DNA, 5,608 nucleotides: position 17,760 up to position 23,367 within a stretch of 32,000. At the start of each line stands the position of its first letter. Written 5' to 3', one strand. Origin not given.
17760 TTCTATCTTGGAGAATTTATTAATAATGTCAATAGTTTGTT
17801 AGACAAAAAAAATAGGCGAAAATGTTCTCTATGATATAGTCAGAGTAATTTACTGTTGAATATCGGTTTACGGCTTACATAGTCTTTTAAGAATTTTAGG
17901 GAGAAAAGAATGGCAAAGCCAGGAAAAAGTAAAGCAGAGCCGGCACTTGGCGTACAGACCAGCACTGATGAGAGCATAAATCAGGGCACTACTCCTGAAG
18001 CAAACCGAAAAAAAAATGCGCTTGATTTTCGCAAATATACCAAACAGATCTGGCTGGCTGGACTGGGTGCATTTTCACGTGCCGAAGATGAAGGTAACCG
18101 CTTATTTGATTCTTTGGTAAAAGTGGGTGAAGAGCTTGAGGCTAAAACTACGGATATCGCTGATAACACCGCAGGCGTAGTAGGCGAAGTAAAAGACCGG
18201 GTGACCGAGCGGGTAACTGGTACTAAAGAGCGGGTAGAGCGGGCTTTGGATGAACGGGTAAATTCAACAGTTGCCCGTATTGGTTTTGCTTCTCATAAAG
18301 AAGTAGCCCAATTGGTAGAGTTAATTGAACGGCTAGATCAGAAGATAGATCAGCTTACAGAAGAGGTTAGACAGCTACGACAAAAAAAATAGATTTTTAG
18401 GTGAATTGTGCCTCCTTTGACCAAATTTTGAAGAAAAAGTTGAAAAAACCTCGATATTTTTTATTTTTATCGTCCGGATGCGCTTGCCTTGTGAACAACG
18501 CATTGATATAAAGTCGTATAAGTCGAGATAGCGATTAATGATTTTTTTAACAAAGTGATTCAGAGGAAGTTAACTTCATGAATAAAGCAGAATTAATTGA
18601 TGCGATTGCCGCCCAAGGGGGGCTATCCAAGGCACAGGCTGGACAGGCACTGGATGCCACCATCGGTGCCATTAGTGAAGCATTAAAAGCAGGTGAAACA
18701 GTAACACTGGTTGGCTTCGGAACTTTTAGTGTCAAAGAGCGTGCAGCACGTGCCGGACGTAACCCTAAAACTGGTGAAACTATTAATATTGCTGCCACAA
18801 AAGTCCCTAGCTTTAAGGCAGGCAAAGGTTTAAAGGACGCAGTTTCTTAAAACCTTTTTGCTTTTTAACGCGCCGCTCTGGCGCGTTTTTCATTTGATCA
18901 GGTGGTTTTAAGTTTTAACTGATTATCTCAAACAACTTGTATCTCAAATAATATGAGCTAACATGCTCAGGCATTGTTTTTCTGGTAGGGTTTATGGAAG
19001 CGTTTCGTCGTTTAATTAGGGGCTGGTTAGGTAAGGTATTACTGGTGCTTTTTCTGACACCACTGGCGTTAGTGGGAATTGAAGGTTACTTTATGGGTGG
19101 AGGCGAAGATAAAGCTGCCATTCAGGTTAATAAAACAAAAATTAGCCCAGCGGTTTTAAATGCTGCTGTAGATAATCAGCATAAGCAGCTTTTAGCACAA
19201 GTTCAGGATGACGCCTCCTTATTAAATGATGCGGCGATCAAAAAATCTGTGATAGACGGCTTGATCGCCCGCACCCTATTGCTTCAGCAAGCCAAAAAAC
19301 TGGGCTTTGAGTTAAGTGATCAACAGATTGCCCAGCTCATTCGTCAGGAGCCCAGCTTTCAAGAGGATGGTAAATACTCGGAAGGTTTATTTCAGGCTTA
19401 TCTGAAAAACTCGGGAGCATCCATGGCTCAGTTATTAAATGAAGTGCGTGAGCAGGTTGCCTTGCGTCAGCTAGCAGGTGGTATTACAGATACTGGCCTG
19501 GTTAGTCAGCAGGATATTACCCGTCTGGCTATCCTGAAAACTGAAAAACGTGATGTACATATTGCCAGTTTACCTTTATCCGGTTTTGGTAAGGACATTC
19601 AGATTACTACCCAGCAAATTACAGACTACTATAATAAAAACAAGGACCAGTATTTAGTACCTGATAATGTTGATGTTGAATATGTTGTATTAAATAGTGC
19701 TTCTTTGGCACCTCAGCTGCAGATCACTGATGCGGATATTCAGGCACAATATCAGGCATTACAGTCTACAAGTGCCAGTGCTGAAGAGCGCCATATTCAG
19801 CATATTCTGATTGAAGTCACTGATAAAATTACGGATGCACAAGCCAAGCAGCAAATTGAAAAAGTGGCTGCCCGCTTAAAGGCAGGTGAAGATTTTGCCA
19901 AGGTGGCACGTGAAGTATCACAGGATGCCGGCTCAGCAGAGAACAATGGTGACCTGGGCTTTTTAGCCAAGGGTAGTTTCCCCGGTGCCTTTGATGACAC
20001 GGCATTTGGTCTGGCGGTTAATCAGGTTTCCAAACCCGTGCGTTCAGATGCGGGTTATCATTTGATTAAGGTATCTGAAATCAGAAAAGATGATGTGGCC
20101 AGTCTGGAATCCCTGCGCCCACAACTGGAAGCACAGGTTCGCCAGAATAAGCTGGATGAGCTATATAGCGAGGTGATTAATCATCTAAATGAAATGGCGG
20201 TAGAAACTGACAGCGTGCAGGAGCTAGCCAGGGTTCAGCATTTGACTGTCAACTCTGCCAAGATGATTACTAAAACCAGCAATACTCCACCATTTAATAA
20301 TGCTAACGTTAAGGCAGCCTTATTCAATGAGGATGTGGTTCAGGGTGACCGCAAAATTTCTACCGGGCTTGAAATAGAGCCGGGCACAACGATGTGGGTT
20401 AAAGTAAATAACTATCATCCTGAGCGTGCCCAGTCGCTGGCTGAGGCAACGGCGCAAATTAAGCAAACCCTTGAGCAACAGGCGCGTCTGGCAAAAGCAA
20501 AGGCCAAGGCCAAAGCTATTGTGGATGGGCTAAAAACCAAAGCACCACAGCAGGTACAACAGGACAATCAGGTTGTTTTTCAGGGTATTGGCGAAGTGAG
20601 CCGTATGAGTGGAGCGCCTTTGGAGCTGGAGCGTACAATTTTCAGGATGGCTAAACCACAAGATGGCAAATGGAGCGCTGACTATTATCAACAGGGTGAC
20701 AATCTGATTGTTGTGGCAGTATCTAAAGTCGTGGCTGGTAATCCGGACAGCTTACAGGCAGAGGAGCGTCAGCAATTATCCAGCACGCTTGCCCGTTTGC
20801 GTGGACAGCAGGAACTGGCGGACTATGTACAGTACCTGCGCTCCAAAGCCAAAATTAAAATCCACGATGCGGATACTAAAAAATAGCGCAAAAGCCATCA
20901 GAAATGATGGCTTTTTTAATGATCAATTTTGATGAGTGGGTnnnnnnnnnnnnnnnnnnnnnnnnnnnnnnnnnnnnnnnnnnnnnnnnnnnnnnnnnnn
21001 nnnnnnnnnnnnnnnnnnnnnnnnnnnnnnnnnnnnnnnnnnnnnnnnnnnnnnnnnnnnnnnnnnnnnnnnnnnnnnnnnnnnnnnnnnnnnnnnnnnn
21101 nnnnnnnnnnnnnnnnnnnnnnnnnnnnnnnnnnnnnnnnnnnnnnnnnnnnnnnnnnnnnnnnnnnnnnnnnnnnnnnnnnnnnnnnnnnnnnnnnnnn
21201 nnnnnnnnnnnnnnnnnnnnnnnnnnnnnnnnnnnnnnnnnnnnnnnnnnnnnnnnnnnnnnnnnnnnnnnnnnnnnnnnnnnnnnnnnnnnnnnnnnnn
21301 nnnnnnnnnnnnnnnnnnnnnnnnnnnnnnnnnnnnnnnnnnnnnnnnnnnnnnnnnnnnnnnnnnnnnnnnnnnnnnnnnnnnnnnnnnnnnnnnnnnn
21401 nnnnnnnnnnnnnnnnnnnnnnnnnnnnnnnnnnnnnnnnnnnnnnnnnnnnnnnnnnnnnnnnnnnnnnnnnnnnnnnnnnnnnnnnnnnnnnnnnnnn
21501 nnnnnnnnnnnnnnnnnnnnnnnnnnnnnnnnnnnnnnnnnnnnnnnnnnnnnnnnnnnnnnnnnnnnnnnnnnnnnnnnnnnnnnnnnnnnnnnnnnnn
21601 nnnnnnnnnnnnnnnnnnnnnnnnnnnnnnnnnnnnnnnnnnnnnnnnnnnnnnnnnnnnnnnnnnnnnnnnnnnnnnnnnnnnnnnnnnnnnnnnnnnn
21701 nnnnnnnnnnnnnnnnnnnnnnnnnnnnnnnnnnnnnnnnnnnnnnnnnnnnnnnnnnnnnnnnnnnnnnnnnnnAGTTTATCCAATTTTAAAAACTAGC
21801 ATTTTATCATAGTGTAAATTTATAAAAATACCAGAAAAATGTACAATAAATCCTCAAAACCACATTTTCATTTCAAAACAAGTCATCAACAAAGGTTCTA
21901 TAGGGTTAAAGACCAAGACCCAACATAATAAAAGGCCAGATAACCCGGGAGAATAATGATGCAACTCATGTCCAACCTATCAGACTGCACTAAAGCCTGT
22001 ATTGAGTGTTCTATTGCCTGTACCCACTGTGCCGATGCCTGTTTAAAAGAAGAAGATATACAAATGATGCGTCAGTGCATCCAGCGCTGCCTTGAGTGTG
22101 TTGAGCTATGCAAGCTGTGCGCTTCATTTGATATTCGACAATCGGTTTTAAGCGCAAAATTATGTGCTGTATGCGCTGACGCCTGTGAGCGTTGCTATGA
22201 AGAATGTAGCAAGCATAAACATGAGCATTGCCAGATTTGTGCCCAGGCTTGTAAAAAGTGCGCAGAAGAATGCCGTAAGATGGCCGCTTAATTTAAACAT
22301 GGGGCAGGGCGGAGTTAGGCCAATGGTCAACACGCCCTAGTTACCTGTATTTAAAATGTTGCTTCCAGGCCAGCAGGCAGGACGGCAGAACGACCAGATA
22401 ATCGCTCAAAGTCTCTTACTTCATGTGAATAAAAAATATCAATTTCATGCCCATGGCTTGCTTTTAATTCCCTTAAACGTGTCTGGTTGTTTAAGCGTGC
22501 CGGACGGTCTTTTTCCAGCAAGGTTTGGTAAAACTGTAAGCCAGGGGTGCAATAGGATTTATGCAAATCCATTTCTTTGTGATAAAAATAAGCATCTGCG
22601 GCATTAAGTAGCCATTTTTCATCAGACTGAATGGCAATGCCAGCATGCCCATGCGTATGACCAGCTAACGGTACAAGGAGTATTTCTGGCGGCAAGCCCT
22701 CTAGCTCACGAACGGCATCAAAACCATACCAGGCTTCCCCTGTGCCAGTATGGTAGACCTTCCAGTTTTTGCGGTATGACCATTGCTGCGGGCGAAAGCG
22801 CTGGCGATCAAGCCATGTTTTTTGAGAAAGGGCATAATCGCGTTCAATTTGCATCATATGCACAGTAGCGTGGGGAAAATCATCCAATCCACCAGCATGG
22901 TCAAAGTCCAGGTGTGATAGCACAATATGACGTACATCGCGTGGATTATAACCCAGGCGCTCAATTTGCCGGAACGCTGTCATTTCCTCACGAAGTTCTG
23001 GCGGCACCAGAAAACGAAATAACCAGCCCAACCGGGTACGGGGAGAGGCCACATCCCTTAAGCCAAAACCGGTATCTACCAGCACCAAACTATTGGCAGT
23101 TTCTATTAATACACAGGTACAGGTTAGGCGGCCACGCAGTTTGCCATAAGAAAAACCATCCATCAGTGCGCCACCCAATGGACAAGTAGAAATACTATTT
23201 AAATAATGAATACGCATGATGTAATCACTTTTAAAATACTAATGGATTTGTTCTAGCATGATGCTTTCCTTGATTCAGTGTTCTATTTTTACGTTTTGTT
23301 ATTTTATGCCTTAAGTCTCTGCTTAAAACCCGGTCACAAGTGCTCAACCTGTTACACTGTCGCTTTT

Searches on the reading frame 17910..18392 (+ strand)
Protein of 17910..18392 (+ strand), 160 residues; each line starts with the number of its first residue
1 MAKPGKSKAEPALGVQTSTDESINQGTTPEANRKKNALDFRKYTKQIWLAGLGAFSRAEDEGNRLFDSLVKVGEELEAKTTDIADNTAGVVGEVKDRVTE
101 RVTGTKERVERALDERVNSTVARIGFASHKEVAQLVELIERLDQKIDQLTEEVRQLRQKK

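Call 25: search_protein_families(library=pfam, proteins=[window:17910-18392:+], max_evalue=0.001)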
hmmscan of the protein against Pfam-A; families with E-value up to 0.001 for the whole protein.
window:17910-18392:+ (160 aa): 2 families
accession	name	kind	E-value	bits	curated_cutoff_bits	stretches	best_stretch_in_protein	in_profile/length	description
PF05597.16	Phasin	-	2.5e-32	112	28.8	1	33-150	4-125/126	Poly(hydroxyalcanoate) granule associated protein (phasin)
PF06207.16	DUF1002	-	0.00024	21.2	26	1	75-155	141-219/220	Protein of unknown function (DUF1002)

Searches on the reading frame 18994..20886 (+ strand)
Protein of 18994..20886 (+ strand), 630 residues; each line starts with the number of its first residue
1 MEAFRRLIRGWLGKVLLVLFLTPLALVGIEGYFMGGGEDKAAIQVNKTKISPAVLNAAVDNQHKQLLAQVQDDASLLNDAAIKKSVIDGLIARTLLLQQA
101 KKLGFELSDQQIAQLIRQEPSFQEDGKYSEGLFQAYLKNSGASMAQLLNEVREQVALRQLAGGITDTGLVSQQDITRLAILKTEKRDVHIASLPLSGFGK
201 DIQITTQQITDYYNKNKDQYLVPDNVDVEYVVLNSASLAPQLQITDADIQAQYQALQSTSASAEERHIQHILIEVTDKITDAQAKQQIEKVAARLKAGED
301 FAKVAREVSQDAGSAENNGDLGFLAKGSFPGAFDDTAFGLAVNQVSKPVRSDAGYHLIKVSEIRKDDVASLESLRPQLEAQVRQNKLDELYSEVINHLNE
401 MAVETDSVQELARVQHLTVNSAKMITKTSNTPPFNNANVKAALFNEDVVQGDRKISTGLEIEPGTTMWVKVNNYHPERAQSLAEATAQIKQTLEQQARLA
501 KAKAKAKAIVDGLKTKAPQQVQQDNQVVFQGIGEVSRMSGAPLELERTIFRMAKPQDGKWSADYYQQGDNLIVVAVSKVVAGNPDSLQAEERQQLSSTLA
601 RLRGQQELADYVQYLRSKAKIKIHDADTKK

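Call 25: search_protein_families(library=pfam, proteins=[window:18994-20886:+], max_evalue=0.001)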
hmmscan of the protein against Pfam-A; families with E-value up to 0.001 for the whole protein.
window:18994-20886:+ (630 aa): 6 families
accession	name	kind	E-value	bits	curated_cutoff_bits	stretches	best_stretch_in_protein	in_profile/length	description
PF13624.11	SurA_N_3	-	3.7e-38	131.3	27.2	1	1-160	2-161/162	SurA-like N-terminal domain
PF13616.12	Rotamase_3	-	2e-27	96.4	22.5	1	255-363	6-115/116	PPIC-type PPIASE domain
PF00639.27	Rotamase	-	6.2e-25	88.5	21.7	1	270-361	1-96/97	PPIC-type PPIASE domain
PF13623.11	SurA_N_2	-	7.4e-25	88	28.5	1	1-137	1-145/145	SurA-like N-terminal domain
PF13145.12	Rotamase_2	-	2.1e-19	70.9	27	1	244-375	1-120/121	PPIC-type PPIASE domain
PF09312.16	SurA_N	-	3.7e-06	27.5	30.8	1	54-160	13-117/118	SurA N-terminal domain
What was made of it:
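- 18994..20886 (+): ppiD-like gene, the synteny anchor on the XerD side of dif in relatives. Pfam (call 25).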

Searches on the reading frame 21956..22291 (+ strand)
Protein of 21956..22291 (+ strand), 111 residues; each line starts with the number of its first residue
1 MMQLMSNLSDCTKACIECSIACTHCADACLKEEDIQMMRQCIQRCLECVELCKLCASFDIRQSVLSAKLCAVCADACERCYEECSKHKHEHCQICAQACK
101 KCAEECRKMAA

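Call 25: search_protein_families(library=pfam, proteins=[window:21956-22291:+], max_evalue=0.001)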
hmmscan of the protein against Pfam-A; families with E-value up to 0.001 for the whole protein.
window:21956-22291:+ (111 aa): 1 family
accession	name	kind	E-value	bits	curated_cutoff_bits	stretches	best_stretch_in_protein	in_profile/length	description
PF03860.21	DUF326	-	1.8e-09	37.6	20.4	1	89-109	1-21/21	Domain of Unknown Function (DUF326)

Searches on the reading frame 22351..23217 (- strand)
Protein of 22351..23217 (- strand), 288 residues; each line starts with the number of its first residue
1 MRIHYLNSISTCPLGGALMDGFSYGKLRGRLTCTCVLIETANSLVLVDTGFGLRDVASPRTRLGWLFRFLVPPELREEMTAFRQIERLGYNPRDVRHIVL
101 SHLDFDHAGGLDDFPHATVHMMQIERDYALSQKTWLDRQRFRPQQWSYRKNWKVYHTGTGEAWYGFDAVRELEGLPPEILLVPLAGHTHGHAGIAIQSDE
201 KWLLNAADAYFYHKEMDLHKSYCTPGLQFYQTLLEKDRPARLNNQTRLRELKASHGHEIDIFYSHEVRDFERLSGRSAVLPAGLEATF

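Call 25: search_protein_families(library=pfam, proteins=[window:22351-23217:-], max_evalue=0.001)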
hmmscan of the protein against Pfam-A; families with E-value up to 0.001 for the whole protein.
window:22351-23217:- (288 aa): 2 families
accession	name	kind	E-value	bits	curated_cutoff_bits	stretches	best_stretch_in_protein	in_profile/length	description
PF00753.33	Lactamase_B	-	3.3e-17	63.5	22.7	1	29-220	2-161/196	Metallo-beta-lactamase superfamily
PF12706.13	Lactamase_B_2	-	0.00045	20.3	27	0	45-116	3-52/200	Beta-lactamase superfamily domain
